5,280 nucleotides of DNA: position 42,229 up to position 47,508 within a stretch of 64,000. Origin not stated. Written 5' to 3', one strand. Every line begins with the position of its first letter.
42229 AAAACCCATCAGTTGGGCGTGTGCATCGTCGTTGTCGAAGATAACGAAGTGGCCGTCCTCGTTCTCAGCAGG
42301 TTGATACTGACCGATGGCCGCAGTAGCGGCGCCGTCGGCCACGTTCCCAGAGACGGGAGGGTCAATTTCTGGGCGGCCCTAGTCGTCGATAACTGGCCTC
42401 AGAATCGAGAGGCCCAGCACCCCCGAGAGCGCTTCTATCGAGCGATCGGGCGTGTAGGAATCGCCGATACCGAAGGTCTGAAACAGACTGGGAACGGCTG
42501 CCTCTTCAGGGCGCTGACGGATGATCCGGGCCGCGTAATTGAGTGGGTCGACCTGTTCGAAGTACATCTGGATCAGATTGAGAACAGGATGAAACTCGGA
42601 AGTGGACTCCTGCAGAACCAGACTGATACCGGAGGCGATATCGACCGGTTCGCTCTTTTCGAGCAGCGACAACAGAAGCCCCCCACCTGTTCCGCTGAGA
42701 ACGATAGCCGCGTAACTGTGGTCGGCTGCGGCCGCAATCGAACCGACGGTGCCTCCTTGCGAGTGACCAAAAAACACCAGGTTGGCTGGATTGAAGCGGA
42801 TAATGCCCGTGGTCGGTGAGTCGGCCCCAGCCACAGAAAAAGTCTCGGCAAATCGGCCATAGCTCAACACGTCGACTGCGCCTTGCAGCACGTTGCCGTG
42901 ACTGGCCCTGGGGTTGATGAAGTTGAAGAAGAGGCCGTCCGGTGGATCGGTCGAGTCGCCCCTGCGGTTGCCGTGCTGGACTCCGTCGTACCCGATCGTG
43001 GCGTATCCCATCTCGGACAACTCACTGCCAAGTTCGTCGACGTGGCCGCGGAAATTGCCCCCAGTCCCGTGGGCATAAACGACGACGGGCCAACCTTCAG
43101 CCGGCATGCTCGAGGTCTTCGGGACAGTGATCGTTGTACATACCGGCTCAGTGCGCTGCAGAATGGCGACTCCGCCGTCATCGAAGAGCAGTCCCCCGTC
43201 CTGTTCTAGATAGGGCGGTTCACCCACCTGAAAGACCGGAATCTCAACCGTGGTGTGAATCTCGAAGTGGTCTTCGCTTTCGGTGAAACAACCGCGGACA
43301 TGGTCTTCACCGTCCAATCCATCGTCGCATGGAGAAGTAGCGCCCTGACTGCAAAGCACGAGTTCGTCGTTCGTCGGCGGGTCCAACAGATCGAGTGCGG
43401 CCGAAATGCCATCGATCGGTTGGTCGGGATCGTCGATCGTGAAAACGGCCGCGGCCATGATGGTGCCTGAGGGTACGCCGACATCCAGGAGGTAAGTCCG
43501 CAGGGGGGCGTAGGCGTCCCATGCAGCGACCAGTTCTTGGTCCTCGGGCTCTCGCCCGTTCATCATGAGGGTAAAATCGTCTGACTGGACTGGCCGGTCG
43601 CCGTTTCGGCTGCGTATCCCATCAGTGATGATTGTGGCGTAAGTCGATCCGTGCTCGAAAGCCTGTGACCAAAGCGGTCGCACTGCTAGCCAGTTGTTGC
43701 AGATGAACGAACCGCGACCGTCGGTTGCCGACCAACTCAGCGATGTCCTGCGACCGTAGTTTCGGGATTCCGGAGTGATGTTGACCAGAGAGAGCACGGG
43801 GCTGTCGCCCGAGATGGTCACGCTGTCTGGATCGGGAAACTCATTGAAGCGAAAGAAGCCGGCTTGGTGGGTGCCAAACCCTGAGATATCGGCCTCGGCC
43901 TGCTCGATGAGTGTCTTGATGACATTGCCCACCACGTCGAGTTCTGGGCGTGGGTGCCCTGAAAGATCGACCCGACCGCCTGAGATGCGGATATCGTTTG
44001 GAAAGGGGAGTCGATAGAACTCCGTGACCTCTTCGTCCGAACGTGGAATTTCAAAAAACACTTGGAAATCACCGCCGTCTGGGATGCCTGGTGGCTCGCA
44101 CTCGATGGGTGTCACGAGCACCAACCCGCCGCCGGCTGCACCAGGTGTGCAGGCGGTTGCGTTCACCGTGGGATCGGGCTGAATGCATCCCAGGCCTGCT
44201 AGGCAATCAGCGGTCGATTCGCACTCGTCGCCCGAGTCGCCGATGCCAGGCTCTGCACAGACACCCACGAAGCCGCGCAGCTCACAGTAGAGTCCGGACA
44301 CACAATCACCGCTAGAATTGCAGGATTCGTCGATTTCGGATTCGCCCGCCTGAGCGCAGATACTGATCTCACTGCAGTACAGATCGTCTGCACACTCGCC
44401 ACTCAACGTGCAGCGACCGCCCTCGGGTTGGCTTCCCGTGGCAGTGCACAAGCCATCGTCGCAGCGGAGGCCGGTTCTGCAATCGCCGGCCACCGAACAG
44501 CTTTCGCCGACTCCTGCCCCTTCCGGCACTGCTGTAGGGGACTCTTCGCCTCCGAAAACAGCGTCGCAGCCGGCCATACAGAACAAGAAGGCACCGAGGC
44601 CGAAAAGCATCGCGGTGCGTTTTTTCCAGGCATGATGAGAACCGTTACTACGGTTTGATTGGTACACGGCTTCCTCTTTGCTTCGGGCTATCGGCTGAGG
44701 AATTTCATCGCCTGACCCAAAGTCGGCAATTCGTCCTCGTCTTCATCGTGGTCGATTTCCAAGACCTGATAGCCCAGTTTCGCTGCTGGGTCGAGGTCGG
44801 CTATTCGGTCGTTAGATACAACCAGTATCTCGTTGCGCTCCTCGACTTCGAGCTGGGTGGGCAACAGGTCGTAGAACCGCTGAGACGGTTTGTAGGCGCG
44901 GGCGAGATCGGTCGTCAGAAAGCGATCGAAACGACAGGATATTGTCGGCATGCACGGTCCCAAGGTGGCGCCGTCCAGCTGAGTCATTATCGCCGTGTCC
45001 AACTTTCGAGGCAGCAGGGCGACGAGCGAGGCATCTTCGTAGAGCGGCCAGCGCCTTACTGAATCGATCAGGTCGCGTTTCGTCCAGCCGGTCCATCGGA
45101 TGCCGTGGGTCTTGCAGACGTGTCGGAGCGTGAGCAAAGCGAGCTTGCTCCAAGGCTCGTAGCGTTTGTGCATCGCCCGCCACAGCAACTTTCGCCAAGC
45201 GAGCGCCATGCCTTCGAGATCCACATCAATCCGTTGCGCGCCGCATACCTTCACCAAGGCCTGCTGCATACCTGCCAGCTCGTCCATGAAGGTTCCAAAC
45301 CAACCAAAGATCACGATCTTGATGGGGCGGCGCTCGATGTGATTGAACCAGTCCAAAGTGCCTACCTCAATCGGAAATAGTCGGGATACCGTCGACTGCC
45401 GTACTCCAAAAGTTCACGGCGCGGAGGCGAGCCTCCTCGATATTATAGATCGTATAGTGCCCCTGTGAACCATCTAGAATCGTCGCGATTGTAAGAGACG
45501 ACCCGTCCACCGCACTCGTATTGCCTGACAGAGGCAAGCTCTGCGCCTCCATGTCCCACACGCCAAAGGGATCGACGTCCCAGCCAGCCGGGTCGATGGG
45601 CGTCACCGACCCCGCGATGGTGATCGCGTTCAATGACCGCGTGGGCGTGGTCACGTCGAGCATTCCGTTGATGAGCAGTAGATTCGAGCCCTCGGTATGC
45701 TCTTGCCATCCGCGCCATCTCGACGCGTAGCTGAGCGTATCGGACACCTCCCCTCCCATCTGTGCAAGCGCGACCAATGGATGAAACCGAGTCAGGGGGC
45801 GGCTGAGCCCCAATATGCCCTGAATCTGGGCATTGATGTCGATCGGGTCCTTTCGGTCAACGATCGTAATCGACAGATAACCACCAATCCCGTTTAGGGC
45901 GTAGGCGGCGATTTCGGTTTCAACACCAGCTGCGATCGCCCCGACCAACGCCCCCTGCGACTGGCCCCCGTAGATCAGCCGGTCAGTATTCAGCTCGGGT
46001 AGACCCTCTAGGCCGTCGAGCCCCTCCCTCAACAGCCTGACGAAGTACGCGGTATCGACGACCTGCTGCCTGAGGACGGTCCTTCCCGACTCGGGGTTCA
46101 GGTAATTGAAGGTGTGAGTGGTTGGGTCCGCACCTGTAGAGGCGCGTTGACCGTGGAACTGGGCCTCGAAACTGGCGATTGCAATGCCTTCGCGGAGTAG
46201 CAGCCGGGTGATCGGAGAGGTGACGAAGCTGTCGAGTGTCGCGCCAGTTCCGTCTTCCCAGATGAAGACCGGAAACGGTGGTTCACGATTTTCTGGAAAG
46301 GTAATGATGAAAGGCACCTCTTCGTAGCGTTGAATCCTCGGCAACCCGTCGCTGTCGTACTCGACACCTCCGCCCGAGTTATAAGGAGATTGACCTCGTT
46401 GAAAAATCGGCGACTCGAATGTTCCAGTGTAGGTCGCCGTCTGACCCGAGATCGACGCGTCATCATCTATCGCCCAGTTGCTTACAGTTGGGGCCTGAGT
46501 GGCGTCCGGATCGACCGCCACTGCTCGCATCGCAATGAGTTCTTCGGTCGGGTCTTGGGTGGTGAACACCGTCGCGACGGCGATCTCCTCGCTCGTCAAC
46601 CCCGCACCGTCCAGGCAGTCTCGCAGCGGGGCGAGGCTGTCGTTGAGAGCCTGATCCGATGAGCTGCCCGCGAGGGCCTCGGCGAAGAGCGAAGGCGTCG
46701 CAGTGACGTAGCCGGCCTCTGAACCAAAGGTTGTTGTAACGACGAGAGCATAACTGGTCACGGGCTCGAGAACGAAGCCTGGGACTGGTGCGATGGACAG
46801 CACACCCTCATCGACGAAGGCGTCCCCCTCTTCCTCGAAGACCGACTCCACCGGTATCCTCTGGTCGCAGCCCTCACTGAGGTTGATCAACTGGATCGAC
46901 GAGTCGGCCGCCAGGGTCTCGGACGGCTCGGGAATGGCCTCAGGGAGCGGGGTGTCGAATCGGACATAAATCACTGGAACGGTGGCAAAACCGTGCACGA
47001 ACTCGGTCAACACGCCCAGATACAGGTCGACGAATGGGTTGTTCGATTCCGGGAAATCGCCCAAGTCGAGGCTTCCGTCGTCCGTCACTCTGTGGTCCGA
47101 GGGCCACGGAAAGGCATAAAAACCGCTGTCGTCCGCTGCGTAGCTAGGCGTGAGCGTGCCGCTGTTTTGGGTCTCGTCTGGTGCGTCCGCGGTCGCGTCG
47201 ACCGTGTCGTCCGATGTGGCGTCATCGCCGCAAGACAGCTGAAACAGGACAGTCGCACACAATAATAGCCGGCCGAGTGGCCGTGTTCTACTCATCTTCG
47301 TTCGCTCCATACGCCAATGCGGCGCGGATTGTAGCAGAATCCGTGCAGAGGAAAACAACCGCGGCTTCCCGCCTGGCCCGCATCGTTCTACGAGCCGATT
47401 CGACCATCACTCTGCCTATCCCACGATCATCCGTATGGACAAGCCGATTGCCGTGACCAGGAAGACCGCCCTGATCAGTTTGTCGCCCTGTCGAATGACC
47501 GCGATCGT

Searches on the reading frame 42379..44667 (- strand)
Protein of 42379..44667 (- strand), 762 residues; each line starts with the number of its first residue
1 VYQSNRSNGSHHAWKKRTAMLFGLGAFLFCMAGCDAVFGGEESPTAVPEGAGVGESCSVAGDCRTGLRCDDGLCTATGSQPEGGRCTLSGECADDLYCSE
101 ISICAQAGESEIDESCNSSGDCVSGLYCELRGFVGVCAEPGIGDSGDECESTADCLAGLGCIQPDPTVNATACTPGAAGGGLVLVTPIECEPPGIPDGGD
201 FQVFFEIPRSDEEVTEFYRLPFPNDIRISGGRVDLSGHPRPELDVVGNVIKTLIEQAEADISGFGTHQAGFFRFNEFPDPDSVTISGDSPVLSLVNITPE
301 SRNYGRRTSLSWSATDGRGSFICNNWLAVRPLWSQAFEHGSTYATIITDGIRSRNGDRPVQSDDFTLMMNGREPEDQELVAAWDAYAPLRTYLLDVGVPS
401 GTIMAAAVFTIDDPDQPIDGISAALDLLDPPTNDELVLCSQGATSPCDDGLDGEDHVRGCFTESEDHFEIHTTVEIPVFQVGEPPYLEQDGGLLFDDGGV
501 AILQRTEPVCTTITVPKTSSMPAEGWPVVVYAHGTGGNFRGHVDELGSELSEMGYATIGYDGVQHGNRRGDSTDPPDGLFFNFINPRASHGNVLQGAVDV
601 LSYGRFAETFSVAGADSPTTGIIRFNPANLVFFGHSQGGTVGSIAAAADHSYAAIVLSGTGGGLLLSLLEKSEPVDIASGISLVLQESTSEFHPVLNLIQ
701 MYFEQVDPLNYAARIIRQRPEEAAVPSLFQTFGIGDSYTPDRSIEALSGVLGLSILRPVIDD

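Call 40: search_protein_families(library=pfam, proteins=[window:42379-44667:-], max_evalue=0.01)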
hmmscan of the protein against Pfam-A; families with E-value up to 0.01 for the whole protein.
window:42379-44667:- (762 aa): 1 family
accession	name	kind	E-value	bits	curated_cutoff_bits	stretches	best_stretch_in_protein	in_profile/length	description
PF12146.15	Hydrolase_4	-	0.0092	15.7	27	0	628-661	76-110/239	Serine aminopeptidase, S33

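Call 89: search_protein_families(library=ncbifam, proteins=[window:42379-44667:-], max_evalue=10)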
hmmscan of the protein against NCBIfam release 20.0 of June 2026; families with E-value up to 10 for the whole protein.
window:42379-44667:- (762 aa): 1 family
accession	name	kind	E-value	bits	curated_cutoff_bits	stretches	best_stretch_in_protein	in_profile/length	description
TIGR03502.1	lipase_Pla1_cef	subfamily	6.4e-11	41.2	383.9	1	518-647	438-569/790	VolA/Pla-1 family phospholipase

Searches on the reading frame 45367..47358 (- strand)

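Call 40: search_protein_families(library=pfam, proteins=[window:45367-47358:-], max_evalue=0.01)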
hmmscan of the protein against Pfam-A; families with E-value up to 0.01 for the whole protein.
window:45367-47358:- (663 aa): 0 families

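Call 89: search_protein_families(library=ncbifam, proteins=[window:45367-47358:-], max_evalue=10)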
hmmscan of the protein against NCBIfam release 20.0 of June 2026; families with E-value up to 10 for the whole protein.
window:45367-47358:- (663 aa): 1 family
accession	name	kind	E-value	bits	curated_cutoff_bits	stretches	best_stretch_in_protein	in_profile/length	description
TIGR03502.1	lipase_Pla1_cef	subfamily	8.2e-05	21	383.9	2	339-475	406-566/790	VolA/Pla-1 family phospholipase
